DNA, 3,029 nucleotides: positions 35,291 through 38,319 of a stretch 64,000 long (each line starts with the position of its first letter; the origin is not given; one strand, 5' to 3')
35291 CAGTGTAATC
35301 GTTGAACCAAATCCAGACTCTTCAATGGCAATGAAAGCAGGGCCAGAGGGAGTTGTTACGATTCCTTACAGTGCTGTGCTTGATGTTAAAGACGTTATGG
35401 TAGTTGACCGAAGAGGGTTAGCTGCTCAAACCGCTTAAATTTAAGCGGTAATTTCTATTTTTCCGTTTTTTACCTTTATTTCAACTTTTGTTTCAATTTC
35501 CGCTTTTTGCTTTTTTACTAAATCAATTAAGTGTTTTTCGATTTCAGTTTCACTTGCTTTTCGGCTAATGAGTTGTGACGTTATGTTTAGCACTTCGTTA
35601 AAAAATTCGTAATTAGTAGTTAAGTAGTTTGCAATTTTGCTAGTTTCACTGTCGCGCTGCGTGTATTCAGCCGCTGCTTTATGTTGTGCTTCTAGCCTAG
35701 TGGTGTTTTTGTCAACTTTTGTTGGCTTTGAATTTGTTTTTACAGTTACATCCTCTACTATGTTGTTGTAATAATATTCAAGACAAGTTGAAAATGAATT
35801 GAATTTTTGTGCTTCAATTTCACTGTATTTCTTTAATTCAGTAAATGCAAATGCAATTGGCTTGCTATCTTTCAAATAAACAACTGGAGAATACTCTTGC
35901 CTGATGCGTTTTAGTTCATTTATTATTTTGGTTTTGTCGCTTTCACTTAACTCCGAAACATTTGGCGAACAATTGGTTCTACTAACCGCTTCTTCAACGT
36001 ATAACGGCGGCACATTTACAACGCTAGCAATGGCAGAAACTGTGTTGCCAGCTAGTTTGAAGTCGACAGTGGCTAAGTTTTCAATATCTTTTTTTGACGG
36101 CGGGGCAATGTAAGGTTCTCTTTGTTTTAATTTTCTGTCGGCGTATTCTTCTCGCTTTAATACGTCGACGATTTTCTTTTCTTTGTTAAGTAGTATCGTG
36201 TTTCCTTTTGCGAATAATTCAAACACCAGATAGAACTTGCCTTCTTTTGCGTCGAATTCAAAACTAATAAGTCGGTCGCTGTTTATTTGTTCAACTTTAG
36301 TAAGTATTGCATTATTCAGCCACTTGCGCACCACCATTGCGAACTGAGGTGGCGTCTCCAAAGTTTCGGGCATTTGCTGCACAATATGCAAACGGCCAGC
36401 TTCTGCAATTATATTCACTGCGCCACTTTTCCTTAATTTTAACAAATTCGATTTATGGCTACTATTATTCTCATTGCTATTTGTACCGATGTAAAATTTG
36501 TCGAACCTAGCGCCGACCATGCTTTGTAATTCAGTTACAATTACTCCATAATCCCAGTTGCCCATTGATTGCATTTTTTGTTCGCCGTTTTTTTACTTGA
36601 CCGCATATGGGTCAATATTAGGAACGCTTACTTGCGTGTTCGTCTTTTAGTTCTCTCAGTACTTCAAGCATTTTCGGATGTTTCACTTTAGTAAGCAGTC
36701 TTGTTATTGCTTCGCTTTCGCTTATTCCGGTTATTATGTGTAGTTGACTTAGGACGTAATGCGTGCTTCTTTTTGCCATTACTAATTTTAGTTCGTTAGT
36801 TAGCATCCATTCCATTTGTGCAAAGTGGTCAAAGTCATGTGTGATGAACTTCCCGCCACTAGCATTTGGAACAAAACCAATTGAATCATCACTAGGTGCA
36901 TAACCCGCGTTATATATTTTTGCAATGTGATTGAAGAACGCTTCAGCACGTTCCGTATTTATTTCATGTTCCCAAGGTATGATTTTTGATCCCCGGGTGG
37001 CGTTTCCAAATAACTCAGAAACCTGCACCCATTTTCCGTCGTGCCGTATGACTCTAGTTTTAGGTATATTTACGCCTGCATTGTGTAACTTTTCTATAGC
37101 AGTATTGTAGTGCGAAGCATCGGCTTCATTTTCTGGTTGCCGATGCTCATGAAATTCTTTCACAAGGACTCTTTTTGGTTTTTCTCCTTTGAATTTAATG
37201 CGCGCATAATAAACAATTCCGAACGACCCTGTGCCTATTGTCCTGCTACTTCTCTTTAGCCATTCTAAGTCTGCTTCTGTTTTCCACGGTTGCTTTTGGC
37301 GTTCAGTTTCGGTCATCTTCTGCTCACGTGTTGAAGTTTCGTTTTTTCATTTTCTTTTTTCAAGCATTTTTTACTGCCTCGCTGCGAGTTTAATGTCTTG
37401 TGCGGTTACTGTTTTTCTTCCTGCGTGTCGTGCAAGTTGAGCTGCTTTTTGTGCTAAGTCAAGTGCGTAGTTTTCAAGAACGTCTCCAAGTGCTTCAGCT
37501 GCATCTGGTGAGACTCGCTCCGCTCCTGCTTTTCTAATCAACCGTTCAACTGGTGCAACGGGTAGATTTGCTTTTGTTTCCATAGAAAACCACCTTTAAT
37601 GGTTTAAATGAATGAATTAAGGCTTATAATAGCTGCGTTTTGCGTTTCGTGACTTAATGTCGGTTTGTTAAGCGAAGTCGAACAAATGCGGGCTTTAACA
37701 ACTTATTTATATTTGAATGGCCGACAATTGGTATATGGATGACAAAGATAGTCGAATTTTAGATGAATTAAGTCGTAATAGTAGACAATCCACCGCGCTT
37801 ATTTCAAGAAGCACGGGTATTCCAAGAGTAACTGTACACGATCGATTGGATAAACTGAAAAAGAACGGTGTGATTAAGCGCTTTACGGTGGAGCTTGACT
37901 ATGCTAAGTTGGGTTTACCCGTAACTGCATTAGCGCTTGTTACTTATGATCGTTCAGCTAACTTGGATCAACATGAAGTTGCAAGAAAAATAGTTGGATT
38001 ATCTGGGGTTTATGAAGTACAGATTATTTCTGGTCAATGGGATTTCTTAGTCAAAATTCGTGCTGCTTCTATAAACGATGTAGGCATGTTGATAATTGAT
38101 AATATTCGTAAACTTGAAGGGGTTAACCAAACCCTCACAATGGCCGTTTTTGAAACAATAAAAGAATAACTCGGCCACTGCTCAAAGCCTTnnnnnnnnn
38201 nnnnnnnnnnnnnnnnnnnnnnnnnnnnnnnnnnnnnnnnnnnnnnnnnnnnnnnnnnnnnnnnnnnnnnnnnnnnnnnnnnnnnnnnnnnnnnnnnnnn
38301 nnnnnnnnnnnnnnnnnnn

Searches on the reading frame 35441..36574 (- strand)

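Call 48: search_protein_families(library=pfam, proteins=[window:35441-36574:-], max_evalue=0.001)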
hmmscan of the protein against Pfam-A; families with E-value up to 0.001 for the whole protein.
window:35441-36574:- (377 aa): 1 family
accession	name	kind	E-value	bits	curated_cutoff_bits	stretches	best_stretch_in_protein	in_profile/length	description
PF05833.16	NFACT_N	-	2.7e-39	135.7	31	1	12-348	8-362/456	NFACT N-terminal and middle domains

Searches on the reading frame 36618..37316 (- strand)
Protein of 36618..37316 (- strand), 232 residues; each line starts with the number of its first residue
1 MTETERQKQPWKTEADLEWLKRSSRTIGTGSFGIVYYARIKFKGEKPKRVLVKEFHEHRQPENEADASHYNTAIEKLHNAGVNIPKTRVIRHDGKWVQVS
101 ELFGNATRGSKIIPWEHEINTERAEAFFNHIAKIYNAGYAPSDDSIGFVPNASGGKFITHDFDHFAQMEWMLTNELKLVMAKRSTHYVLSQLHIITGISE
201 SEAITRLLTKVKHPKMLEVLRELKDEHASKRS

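Call 48: search_protein_families(library=pfam, proteins=[window:36618-37316:-], max_evalue=0.001)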
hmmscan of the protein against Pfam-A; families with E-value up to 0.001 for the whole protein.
window:36618-37316:- (232 aa): 1 family
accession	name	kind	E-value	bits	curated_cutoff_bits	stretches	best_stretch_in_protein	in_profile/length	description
PF07714.23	PK_Tyr_Ser-Thr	-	0.00078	19.3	23.1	0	24-82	4-63/258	Protein tyrosine and serine/threonine kinase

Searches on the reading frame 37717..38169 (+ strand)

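Call 48: search_protein_families(library=pfam, proteins=[window:37717-38169:+], max_evalue=0.001)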
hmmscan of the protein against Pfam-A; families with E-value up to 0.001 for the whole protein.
window:37717-38169:+ (150 aa): 4 families
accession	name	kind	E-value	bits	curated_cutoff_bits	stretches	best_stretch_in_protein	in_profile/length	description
PF01037.27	AsnC_trans_reg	-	1.7e-12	47.5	25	1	75-147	3-73/73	Lrp/AsnC ligand binding domain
PF13412.12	HTH_24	-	4.1e-11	42.7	21.9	1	7-54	1-48/48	Winged helix-turn-helix DNA-binding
PF13404.12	HTH_AsnC-type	-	1.5e-09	38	27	1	7-48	1-42/42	AsnC-type helix-turn-helix domain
PF12802.13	MarR_2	-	0.00011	22.8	27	1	9-55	5-52/61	MarR family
